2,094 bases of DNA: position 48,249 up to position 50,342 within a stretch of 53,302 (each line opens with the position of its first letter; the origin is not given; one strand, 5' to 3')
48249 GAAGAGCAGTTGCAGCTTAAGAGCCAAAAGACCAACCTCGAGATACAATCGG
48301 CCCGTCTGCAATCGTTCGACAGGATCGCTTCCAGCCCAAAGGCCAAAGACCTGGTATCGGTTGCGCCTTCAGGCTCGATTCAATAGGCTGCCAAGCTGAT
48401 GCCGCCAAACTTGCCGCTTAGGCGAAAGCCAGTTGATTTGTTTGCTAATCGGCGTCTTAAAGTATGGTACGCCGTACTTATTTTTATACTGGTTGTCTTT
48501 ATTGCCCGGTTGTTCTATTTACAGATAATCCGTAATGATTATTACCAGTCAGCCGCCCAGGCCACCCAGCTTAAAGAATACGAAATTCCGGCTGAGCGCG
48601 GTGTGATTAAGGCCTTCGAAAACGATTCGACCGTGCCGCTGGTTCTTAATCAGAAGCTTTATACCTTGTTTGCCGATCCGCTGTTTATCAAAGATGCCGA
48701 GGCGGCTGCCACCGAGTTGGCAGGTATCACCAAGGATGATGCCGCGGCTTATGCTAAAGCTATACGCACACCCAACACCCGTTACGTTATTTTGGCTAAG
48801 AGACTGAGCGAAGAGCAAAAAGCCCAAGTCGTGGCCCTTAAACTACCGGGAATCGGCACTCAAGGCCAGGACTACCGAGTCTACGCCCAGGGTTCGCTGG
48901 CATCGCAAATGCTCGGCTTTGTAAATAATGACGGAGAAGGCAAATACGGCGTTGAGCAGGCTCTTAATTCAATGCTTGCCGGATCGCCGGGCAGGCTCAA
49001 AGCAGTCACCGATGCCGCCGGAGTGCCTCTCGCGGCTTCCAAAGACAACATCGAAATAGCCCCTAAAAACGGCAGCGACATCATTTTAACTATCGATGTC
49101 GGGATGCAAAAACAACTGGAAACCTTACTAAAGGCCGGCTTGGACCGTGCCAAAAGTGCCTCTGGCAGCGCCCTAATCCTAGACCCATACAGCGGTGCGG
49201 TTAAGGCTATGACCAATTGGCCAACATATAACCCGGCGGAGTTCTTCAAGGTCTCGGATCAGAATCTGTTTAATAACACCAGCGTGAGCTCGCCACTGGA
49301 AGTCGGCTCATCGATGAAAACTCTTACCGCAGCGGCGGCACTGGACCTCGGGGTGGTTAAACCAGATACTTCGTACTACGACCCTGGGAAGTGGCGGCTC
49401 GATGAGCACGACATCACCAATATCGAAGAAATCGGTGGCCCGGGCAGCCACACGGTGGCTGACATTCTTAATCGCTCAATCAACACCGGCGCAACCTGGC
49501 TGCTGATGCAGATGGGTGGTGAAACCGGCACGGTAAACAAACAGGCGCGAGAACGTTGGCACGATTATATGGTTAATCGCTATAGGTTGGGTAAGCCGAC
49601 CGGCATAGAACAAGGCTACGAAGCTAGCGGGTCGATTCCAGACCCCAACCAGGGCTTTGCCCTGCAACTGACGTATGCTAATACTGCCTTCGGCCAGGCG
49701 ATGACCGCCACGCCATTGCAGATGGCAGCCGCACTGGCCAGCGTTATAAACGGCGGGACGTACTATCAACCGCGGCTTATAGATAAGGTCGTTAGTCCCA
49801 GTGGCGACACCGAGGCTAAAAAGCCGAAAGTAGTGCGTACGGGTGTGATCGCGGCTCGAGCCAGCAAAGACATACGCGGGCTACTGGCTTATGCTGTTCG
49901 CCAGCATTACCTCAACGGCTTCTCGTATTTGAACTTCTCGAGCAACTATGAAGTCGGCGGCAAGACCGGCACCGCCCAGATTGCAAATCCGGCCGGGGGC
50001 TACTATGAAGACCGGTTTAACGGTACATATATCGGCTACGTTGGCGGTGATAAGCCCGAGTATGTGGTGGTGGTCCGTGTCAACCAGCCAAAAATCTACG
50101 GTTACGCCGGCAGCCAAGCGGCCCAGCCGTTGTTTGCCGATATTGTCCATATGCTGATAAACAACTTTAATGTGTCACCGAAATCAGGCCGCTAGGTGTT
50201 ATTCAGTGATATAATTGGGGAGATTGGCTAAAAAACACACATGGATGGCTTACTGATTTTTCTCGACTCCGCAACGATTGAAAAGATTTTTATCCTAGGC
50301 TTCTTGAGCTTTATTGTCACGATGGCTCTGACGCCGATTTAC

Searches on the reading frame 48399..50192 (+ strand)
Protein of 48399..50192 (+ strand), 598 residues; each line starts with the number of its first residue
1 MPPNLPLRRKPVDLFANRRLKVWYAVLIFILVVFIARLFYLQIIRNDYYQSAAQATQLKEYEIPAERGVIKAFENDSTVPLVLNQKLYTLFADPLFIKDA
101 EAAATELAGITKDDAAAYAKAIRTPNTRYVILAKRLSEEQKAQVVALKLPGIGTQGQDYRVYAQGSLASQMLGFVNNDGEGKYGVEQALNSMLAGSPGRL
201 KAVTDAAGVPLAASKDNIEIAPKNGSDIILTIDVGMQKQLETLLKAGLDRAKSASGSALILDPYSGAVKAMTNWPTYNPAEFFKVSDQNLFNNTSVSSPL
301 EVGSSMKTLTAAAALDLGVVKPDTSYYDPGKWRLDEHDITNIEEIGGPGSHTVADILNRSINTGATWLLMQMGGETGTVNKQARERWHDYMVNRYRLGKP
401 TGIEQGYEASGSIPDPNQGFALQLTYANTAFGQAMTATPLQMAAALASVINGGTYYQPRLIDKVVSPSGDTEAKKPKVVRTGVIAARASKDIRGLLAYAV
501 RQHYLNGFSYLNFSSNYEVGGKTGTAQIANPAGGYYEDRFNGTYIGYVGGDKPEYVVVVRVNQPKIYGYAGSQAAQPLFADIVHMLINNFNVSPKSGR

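Call 91: search_protein_families(library=pfam, proteins=[window:48399-50192:+], max_evalue=0.001)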
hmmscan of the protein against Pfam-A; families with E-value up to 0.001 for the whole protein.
window:48399-50192:+ (598 aa): 2 families
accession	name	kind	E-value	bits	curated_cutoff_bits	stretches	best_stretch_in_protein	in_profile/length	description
PF00905.27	Transpeptidase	-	4.3e-53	180.9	22.1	1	256-583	1-298/299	Penicillin binding protein transpeptidase domain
PF03717.20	PBP_dimer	-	5.8e-14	53.3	24.4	1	63-211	2-176/180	Penicillin-binding Protein dimerisation domain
